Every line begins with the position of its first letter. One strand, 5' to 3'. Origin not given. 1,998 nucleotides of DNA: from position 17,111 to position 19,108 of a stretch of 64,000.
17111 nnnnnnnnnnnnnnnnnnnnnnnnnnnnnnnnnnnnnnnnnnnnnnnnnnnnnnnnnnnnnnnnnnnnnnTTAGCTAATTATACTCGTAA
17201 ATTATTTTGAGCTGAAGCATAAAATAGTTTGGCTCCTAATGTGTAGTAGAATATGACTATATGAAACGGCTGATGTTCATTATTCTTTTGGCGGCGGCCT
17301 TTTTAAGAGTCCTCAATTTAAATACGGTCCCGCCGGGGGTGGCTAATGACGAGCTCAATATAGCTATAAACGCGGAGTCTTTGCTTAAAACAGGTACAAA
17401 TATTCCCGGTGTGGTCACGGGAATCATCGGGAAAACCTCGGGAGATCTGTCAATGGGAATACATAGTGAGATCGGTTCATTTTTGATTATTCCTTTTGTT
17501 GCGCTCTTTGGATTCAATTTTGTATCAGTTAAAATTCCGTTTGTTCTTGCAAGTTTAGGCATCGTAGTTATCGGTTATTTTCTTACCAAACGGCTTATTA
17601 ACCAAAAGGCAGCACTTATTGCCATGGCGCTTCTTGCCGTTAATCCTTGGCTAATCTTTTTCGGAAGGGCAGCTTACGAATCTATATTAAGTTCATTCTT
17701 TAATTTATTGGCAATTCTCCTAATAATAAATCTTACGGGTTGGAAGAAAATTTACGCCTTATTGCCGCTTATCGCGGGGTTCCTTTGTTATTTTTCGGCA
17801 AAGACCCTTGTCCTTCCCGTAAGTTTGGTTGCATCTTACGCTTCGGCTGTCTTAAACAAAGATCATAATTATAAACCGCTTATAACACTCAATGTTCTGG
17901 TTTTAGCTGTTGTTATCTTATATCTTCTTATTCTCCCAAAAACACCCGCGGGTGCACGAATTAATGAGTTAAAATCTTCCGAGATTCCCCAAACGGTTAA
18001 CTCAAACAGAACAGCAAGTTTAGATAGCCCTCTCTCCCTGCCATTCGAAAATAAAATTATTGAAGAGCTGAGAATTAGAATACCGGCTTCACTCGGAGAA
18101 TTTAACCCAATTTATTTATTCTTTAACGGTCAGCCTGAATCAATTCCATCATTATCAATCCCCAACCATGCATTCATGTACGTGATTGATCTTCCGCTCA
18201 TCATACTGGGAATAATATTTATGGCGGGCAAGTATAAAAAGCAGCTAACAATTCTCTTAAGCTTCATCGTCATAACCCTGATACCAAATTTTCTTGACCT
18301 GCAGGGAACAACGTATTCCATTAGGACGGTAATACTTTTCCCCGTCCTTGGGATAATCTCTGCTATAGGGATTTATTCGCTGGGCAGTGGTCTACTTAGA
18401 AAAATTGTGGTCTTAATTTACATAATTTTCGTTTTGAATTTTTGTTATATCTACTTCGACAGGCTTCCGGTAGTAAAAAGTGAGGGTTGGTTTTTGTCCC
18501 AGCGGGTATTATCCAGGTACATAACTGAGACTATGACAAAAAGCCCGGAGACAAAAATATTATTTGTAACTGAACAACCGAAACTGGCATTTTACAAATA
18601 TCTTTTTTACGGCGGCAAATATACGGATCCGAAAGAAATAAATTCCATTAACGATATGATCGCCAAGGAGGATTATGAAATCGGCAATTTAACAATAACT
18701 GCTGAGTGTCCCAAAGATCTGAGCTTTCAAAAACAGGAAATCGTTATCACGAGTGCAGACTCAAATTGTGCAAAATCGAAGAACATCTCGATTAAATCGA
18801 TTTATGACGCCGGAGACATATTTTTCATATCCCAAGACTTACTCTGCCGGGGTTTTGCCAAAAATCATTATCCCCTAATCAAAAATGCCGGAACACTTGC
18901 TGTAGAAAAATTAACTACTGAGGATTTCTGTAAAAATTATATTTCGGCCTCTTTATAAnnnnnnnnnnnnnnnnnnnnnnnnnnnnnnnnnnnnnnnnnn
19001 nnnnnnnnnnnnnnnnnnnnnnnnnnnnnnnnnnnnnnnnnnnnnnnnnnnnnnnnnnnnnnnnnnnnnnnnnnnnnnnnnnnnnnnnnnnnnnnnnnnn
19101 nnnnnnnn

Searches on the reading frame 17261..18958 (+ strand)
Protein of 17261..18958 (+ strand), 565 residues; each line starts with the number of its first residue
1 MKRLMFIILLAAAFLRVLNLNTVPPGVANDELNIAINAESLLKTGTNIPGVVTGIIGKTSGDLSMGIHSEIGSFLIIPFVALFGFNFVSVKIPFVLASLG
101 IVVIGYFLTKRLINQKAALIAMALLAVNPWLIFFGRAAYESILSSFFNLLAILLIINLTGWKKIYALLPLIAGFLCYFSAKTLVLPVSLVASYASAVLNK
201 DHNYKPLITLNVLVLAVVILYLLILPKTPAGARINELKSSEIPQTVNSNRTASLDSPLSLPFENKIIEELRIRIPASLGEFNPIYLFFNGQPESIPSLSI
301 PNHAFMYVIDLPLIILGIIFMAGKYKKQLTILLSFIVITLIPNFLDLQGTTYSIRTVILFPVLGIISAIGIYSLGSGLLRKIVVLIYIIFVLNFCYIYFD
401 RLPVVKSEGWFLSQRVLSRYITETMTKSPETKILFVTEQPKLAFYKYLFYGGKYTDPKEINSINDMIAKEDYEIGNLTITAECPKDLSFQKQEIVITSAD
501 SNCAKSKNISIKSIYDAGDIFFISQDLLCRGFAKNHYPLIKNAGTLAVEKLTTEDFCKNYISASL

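Call 5: search_protein_families(library=pfam, proteins=[window:17261-18958:+], max_evalue=0.01)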
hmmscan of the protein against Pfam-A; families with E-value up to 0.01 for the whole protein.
window:17261-18958:+ (565 aa): 1 family
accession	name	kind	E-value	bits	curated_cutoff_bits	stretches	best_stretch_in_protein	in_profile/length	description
PF13231.12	PMT_2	-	3e-06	28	26.1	1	72-220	6-154/160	Dolichyl-phosphate-mannose-protein mannosyltransferase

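Call 9: search_protein_families(library=ncbifam, proteins=[window:17261-18958:+], max_evalue=0.01)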
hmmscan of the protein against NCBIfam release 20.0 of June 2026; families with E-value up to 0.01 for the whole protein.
window:17261-18958:+ (565 aa): 1 family
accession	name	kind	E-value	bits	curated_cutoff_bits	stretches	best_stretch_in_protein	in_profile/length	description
TIGR03663.1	TIGR03663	subfamily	4.1e-06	26.1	126.25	1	80-185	63-167/435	flippase activity-associated protein Agl23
